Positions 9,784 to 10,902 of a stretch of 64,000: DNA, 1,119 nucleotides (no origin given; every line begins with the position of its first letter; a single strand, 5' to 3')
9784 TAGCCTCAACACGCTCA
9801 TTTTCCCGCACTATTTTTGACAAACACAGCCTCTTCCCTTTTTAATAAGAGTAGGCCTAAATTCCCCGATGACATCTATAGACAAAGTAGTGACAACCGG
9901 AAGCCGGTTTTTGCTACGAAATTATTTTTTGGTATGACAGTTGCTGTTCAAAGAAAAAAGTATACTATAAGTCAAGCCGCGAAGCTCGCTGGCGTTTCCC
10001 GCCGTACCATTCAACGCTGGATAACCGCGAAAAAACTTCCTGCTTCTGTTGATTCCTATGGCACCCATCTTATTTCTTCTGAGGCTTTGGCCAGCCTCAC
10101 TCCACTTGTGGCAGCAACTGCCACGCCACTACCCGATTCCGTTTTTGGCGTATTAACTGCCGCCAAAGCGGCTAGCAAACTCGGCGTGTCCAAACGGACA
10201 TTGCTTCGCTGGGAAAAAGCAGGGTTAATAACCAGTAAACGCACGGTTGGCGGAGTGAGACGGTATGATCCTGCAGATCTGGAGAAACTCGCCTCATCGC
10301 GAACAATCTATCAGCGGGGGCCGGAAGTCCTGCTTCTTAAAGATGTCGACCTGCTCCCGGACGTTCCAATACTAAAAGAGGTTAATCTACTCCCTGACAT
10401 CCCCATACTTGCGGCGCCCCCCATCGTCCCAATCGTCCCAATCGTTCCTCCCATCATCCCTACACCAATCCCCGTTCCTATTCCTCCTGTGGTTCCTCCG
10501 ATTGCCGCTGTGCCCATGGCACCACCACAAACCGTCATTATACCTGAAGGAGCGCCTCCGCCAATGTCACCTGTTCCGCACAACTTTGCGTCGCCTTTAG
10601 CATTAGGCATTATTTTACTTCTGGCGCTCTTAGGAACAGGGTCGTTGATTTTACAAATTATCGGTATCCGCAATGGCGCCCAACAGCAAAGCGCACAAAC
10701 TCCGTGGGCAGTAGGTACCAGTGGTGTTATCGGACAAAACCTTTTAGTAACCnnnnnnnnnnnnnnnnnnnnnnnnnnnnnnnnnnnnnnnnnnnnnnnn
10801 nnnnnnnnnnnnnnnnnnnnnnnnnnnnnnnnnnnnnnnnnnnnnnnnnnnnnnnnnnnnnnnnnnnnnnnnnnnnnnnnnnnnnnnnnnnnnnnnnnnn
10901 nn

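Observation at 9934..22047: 12-kb single gene for a ~4,040-aa membrane-anchored collagen-like fibre with an N-terminal DNA-binding-type HTH pair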

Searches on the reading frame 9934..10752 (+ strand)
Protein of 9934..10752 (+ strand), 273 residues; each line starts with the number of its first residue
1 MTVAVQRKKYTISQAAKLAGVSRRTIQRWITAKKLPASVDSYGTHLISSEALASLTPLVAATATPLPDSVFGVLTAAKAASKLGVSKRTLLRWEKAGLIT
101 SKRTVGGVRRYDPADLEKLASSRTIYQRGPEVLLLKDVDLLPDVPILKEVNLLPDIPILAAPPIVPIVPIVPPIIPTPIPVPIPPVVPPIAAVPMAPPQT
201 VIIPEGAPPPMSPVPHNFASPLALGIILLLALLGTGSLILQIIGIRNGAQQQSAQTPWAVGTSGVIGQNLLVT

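Call 7: search_protein_families(library=pfam, proteins=[window:9934-10752:+], max_evalue=1)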
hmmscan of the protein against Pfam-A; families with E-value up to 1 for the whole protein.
window:9934-10752:+ (273 aa): 31 families (the best 25 are shown)
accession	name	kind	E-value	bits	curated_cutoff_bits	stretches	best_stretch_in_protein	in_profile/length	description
PF12728.13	HTH_17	-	5.4e-19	68.6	27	2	10-53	2-44/51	Helix-turn-helix domain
PF00376.29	MerR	-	1e-18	67.3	28.2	2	77-111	3-38/38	MerR family regulatory protein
PF13411.12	MerR_1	-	9.7e-17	61.3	21.6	2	75-124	2-51/69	MerR HTH family regulatory protein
PF01381.28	HTH_3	-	7.5e-09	35.9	23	2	7-36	7-36/55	Helix-turn-helix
PF13384.12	HTH_23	-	3e-08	33.7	24.6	2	7-30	16-38/50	Homeodomain-like domain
PF13518.12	HTH_28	-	5e-08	33.3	25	2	6-30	10-33/52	Helix-turn-helix domain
PF13551.12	HTH_29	-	7.4e-08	32.8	28.1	1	9-31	12-34/64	Winged helix-turn helix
PF13560.12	HTH_31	-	7.1e-06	26.7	27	1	6-36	11-42/64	Helix-turn-helix domain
PF05225.22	HTH_psq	-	2.7e-05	24.2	20.4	1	4-28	11-35/45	helix-turn-helix, Psq domain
PF20432.4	Xre-like-HTH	-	3.2e-05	24.6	25.8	1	13-40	27-53/63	Antitoxin Xre-like helix-turn-helix domain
PF02954.25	HTH_8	-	7.1e-05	22.9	22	1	4-28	13-37/42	Bacterial regulatory protein, Fis family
PF13338.12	AbiEi_4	-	0.00012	22.6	25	1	71-99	11-38/49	Transcriptional regulator, AbiEi antitoxin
PF13022.12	HTH_Tnp_1_2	-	0.00065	20.2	27.9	0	9-50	26-67/122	Helix-turn-helix of insertion element transposase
PF08822.17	DUF1804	-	0.0015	18.9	29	0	8-34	18-44/164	Protein of unknown function (DUF1804)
PF02001.22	DUF134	-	0.0036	18.3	27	0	8-33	49-74/98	Protein of unknown function DUF134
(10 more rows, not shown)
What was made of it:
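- On HTH_17 / excisionase-type winged HTH (PF12728, TIGR01764): HTH_17 68.6 bits (cut-off 27), two stretches (call 7).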

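Call 13: find_homologous_proteins(query=window:9934-10752:+)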
Query window:9934-10752:+ (273 aa): 3 proteins with E <= 0.001 among 8000 candidates.
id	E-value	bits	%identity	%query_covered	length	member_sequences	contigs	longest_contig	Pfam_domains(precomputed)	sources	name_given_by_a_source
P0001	7.2e-115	401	73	100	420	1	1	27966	PF12728.14,PF00376.30,PF01391.24,PF13411.13,PF13384.13,PF13551.13,PF13518.13,PF01381.29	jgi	jgi:predicted site-specific integrase-resolvase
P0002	2.4e-53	199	46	84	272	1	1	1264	PF12728.14,PF00376.30,PF13411.13,PF13384.13,PF13551.13,PF02954.26,PF01527.27,PF13518.13,PF01381.29,PF13542.13,PF13338.13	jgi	-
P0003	8.8e-36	142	48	63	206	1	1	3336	PF12728.14,PF00376.30,PF13411.13,PF13384.13,PF13551.13,PF13518.13,PF01381.29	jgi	jgi:DNA-binding XRE family transcriptional regulator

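Call 14: find_encoding_contigs(protein=P0001, flank=10000)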
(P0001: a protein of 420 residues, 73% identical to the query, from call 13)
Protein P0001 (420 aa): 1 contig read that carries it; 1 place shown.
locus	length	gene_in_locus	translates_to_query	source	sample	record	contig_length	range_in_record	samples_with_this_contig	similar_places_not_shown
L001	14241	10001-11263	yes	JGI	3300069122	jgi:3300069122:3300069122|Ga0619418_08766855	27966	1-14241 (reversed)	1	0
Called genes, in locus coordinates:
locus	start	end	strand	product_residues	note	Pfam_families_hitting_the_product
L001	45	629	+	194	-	PF04203:Sortase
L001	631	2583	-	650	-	PF03485:Arg_tRNA_synt_N, PF00750:tRNA-synt_1d, PF05746:DALR_1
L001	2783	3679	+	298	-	-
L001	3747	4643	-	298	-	-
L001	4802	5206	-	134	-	PF03772:Competence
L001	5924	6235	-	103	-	PF10531:SLBB (weak)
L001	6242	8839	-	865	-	PF00133:tRNA-synt_1, PF09334:tRNA-synt_1g, PF13603:tRNA-synt_1_2, PF00133:tRNA-synt_1, PF09334:tRNA-synt_1g, PF08264:Anticodon_1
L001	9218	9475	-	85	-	-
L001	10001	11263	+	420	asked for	PF01381:HTH_3 (faint), PF12728:HTH_17 (weak), PF13384:HTH_23 (faint), PF13518:HTH_28 (faint), PF00376:MerR, PF12728:HTH_17 (weak), PF13411:MerR_1, PF01391:Collagen, +1 more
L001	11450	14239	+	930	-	?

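Call 43: predict_structure(alignment_id=A1)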
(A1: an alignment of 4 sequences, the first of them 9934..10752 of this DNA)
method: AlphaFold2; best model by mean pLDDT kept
length: 273 residues; sequences in the alignment: 4
mean_pLDDT: 59.3   pTM: 0.25
mean pLDDT of the five models: 59.3, 58.9, 57.2, 53.6, 53.3
residues with pLDDT >= 90: 9; 70-90: 86; 50-70: 61; < 50: 117
segments of 3 or more residues with pLDDT < 50: 1-3, 61-65, 124-161, 190-207, 209-219, 238-273
pLDDT, mean of each block of 10 residues (from residue 1): 63 88 90 87 87 66 49 76 83 82 72 80 49 38 41 41 51 61 57 44 44 44 60 50 41 32 34 32
secondary structure, 60 per line:
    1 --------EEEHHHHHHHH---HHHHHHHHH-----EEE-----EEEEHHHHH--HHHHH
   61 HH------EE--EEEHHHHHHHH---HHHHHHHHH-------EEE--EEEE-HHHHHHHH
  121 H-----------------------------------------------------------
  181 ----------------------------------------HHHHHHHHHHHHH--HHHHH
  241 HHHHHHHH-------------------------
elements in order: E9-11 H12-19 H23-31 E37-39 E45-48 H49-53 H56-62 E73-75 H76-83 H87-95 E103-105 E108-111 H113-121 H221-233 H236-248
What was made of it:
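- On HTH_17 / excisionase-type winged HTH (PF12728, TIGR01764): AF2 beta-alpha-alpha-beta-beta-alpha twice (call 43).
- Checked: AF2 gives two winged HTH folds at pLDDT 80-90 (call 43). AF2 models helices there at 221-233 and 236-248 (call 43).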

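Call 61: search_protein_families(library=phrogs, proteins=[window:9934-10752:+], max_evalue=0.01)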
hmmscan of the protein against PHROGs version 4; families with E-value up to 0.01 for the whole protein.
window:9934-10752:+ (273 aa): 38 families (the best 25 are shown)
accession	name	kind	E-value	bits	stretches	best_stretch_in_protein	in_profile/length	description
phrog_66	-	integration and excision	3.2e-14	54.4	2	72-126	92-146/412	excisionase and transcriptional regulator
phrog_1729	-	unknown function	3.7e-12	47.5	1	75-122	94-140/142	-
phrog_2474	-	transcription regulation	6.9e-12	46.3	2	60-120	35-96/118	MerR-like transcriptional regulator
phrog_6620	-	integration and excision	4.1e-10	40.6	2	75-122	3-51/201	transposase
phrog_11671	-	unknown function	6.6e-10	40.2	1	74-129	8-64/146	-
phrog_57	-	head and packaging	2e-09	38.6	2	6-37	9-40/199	terminase small subunit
phrog_597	-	DNA, RNA and nucleotide metabolism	1.7e-07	32.4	1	63-123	102-164/200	DNA binding protein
phrog_15534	-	DNA, RNA and nucleotide metabolism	3.1e-07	31.8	1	3-49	37-82/93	HTH DNA binding protein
phrog_2907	-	integration and excision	5.5e-07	31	0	73-105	6-38/117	excisionase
phrog_7506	-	integration and excision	2.2e-06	29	0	71-107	13-48/78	recombination directionality factor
phrog_8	-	transcription regulation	2.4e-06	28.2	1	7-36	168-196/346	transcriptional regulator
phrog_1553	-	integration and excision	3.4e-06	27.6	0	73-96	4-27/65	excisionase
phrog_409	-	transcription regulation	1.1e-05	27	0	71-103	24-53/127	transcriptional regulator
phrog_7950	-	transcription regulation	2e-05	25.6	0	74-96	21-43/68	transcriptional repressor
phrog_2538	-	head and packaging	3.2e-05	25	0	10-52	19-61/129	terminase small subunit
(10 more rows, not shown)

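Call 69: search_protein_representatives(alignment_id=A1)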
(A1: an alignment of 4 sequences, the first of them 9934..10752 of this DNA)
Query: 4 sequences, 256 profile positions. Proteins with E-value up to 0.001 (for the whole library): 3963; up to 1e-10: 188; up to 1e-30: 19. The best 150 are listed.
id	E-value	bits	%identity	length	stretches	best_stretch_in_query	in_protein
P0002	1.4e-129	447.3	-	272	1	1-256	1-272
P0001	4.0e-124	429.5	-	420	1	1-255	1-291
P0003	2.0e-79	283.0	-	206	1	1-215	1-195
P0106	3.7e-50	187.1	-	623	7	11-121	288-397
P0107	1.4e-45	172.1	-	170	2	71-134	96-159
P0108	2.8e-38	148.2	-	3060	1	1-226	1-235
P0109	4.3e-38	147.6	-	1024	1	1-231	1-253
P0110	8.8e-38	146.6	-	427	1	1-220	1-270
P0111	1.3e-37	146.0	-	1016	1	1-229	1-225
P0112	5.6e-36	140.6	-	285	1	1-190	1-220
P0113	3.3e-35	138.1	-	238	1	3-145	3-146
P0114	1.5e-34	135.9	-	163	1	7-131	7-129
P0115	3.9e-34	134.6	-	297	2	3-151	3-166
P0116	6.7e-34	133.8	-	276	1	6-196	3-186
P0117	1.1e-33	133.2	-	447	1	1-248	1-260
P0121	6.8e-31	124.0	-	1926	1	1-133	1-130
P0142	1.2e-18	83.9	-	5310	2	68-206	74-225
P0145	2.5e-17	79.6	-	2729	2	75-125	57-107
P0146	2.8e-17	79.3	-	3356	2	58-121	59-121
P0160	4.6e-16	75.4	-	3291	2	60-120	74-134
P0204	1.8e-13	66.9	-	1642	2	74-121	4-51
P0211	3.2e-13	66.1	-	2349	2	71-123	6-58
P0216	5.3e-13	65.4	-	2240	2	72-133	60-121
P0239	4.2e-12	62.4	-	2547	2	74-119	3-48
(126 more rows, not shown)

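Call 74: search_protein_families(library=ncbifam, proteins=[window:9934-10752:+, P0146], max_evalue=0.01)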
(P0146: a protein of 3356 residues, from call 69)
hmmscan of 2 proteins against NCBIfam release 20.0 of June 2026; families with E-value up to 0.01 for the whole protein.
window:9934-10752:+ (273 aa): 18 families
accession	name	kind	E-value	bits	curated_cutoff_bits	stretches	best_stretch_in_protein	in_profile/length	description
NF033787.1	HTH_BldC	subfamily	2.9e-13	49.4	77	1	73-119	2-48/49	BldC family transcriptional regulator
TIGR01764.1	excise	domain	3.1e-13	49.8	28.8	2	10-38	2-30/49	excisionase family DNA-binding protein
NF033518.0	transpos_IS607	equivalog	4.8e-09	36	110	1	78-123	2-47/187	IS607 family transposase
NF047375.1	HeatShock_HspR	equivalog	1.9e-08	34.2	105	1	75-125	5-55/92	heat shock protein transcriptional repressor HspR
NF040522.1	VC1465_fam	subfamily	4.3e-07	30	70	0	8-33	8-33/111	VC1465 family Xer recombination activation factor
NF009649.0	PRK13182.1-5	equivalog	1.2e-06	28.7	265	1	13-55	4-46/186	chromosome-anchoring protein RacA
NF009648.0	PRK13182.1-4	equivalog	1.6e-06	28.3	170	0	14-51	5-42/184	chromosome-anchoring protein RacA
NF052513.1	TransRegCarH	equivalog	8.3e-05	22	400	1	72-127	5-61/274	HTH-type transcriptional repressor CarH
NF050798.1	TF_FtsR_Actino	equivalog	0.0003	21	150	1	93-120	25-52/223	transcriptional regulator FtsR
NF033545.0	transpos_IS630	equivalog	0.00041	19.9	100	0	3-32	6-35/299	IS630 family transposase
TIGR01950.1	SoxR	equivalog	0.00074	19.3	116.9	1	74-121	2-49/142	redox-sensitive transcriptional activator SoxR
NF053740.1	TransRegTnrAGPos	equivalog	0.0015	18.7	140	0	83-120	22-59/108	hypothetical protein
NF047377.1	heat_HspR_dupli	exception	0.002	17.6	300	0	79-126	11-58/214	heat shock protein transcriptional repressor HspR, fused homodimer type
NF033577.2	transpos_IS481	equivalog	0.0037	16.8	224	0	5-31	9-35/284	IS481 family transposase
TIGR03830.1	CxxCG_CxxCG_HTH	subfamily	0.0039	17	61.8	0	74-105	79-110/127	type II TA system antitoxin MqsA family protein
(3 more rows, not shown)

P0146 (3356 aa): 17 families
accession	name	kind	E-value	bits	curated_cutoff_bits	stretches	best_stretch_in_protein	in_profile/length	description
NF047375.1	HeatShock_HspR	equivalog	1.4e-16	60.3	105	2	74-122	3-51/92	heat shock protein transcriptional repressor HspR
NF033787.1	HTH_BldC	subfamily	8.5e-16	57.5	77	2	13-59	2-48/49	BldC family transcriptional regulator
NF033518.0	transpos_IS607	equivalog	3.3e-12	46.3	110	2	79-127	2-47/187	IS607 family transposase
TIGR01764.1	excise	domain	7.1e-10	39.1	28.8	2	75-117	2-43/49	excisionase family DNA-binding protein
TIGR02043.1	ZntR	equivalog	6.9e-08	32.7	167.95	1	74-128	1-61/131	Zn(2+)-responsive transcriptional regulator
NF007069.0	PRK09514.1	equivalog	9.5e-08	32.1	143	1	74-125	1-58/141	Zn(2+)-responsive transcriptional regulator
NF052513.1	TransRegCarH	equivalog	4.2e-07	29.5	400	1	70-122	2-55/274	HTH-type transcriptional repressor CarH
NF053740.1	TransRegTnrAGPos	equivalog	2.6e-06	27.5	140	0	66-120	4-58/108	hypothetical protein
TIGR02044.1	CueR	equivalog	3.6e-06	27.1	147.4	1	76-120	2-47/127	Cu(I)-responsive transcriptional regulator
NF047377.1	heat_HspR_dupli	exception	4.2e-06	26.4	300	0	68-120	120-172/214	heat shock protein transcriptional repressor HspR, fused homodimer type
TIGR02051.1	MerR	equivalog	8e-06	26.1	150.85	1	77-119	2-48/124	mercury resistance transcriptional regulator MerR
NF040522.1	VC1465_fam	subfamily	7.5e-05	22.8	70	0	11-41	7-37/111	VC1465 family Xer recombination activation factor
NF041849.1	trans_regNmlR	equivalog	0.00029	20.9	175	0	76-120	2-47/117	stress response transcriptional regulator NmlR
TIGR01950.1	SoxR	equivalog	0.0004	20.2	116.9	1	75-118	2-45/142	redox-sensitive transcriptional activator SoxR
NF050798.1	TF_FtsR_Actino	equivalog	0.00075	19.6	150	0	86-120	17-51/223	transcriptional regulator FtsR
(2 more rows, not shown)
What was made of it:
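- On HTH_17 / excisionase-type winged HTH (PF12728, TIGR01764): TIGR01764 49.8 bits (cut-off 28.8) (call 74).
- On BldC family (NF033787): 49.4 bits against a cut-off of 77 (call 74), and fused into a 4,037-aa protein.
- Closest known: BldC / excisionase. Different: The NCBIfam BldC model scores 49 bits against a cut-off of 77 (call 74).
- Tried and rejected: PHROG and NCBIfam scans of the C-terminus: nothing (calls 61, 74).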

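Call 80: list_cluster_members(proteins=[P0108, P0142, P0146, P0160, P0145, P0211, P0216, P0239, P0121, P0204])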
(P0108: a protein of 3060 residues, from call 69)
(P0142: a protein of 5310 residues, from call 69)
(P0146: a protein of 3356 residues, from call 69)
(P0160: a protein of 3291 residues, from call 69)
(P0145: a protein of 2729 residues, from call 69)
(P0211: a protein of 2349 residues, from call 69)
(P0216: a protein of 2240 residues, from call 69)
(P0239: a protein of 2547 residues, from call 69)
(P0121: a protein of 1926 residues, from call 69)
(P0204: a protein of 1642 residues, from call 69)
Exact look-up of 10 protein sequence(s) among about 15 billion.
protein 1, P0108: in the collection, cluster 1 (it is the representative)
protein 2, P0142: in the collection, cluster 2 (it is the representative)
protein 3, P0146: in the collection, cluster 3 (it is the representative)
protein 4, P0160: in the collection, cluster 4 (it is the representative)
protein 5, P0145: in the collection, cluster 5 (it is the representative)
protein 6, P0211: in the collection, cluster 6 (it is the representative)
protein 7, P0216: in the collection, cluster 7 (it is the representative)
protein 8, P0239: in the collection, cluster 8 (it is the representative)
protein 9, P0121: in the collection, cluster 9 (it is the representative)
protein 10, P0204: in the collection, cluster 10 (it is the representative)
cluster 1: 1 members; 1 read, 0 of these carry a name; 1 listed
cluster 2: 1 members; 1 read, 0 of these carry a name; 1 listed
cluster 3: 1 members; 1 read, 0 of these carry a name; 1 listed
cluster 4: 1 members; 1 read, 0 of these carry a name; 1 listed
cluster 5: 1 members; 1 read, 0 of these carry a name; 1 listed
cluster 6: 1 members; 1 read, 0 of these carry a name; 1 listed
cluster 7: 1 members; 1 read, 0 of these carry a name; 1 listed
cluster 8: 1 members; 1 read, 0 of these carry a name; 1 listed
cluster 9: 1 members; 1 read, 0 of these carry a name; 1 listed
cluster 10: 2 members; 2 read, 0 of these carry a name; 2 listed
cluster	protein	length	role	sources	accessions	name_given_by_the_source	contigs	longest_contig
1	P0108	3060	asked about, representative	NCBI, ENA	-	-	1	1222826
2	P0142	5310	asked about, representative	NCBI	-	-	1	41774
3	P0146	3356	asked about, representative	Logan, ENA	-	-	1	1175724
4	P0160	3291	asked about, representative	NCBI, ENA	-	-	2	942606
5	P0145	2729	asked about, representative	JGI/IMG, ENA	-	-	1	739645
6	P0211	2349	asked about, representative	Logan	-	-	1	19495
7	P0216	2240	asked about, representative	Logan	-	-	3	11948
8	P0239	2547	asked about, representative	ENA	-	-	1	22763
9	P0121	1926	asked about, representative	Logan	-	-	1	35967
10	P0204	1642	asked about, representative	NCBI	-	-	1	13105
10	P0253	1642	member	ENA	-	-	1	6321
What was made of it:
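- Tried and rejected: Cluster look-up for organism names of distant family members: none carried names (call 80).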

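Call 84: fold_search(model_id=the predicted structure, library=pdb)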
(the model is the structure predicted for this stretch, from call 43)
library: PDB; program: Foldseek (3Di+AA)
matches with E <= 10: 801; with E <= 0.001: 0
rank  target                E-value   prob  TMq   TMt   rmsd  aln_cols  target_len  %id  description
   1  5i44_A                1.2e-03  1.00  0.19  0.68   2.2        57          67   24  Structure of RacA-DNA complex; P21 form (released 2016-05-04)
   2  5d90_C                1.3e-03  1.00  0.18  0.36  13.2       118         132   18  Crystal structure of HiNmlR, a MerR family regulator lacking the sensor domain, bound to promoter DNA (released 2016-06-29)
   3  4p0y_A                2.1e-03  1.00  0.17  0.37  13.2       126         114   15  Structure of the double stranded DNA binding type IV secretion protein TraN from Enterococcus (released 2014-07-30)
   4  5i44_G                3.3e-03  1.00  0.17  0.63   9.5        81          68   20  Structure of RacA-DNA complex; P21 form (released 2016-05-04)
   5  5d90_B                4.0e-03  1.00  0.18  0.37  13.2       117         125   19  Crystal structure of HiNmlR, a MerR family regulator lacking the sensor domain, bound to promoter DNA (released 2016-06-29)
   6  5d8c_B                4.5e-03  1.00  0.18  0.37  13.0       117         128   18  Crystal structure of HiNmlR, a MerR family regulator lacking the sensor domain, bound to promoter DNA (released 2016-06-29)
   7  5i44_B                6.5e-03  1.00  0.19  0.68   2.2        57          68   24  Structure of RacA-DNA complex; P21 form (released 2016-05-04)
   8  6ama_B                7.4e-03  1.00  0.18  0.79   1.4        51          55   22  Structure of S. coelicolor/S. venezuelae BldC-smeA-ssfA complex to 3.09 Angstrom (released 2018-03-28)
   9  5d8c_A                7.4e-03  1.00  0.18  0.38  13.5       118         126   18  Crystal structure of HiNmlR, a MerR family regulator lacking the sensor domain, bound to promoter DNA (released 2016-06-29)
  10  5d90_A                7.4e-03  1.00  0.18  0.37  13.3       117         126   19  Crystal structure of HiNmlR, a MerR family regulator lacking the sensor domain, bound to promoter DNA (released 2016-06-29)
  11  5e01_B                7.8e-03  1.00  0.18  0.37  13.0       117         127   18  Crystal structure of HiNmlR, a MerR family regulator lacking the sensor domain, bound to palyndromic promoter DNA (released 2016-06-29)
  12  5i44_K                8.3e-03  1.00  0.20  0.70   2.2        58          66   24  Structure of RacA-DNA complex; P21 form (released 2016-05-04)
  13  5i44_I                9.4e-03  1.00  0.17  0.65   1.6        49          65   28  Structure of RacA-DNA complex; P21 form (released 2016-05-04)
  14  6ama_Y                9.4e-03  1.00  0.17  0.73   1.5        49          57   45  Structure of S. coelicolor/S. venezuelae BldC-smeA-ssfA complex to 3.09 Angstrom (released 2018-03-28)
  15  6ama_P                1.3e-02  1.00  0.18  0.76   2.9        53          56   42  Structure of S. coelicolor/S. venezuelae BldC-smeA-ssfA complex to 3.09 Angstrom (released 2018-03-28)
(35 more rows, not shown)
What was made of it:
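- Closest known: TraN of plasmid pIP501. Same: A structural hit of the N-terminal model over both domains (call 84).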
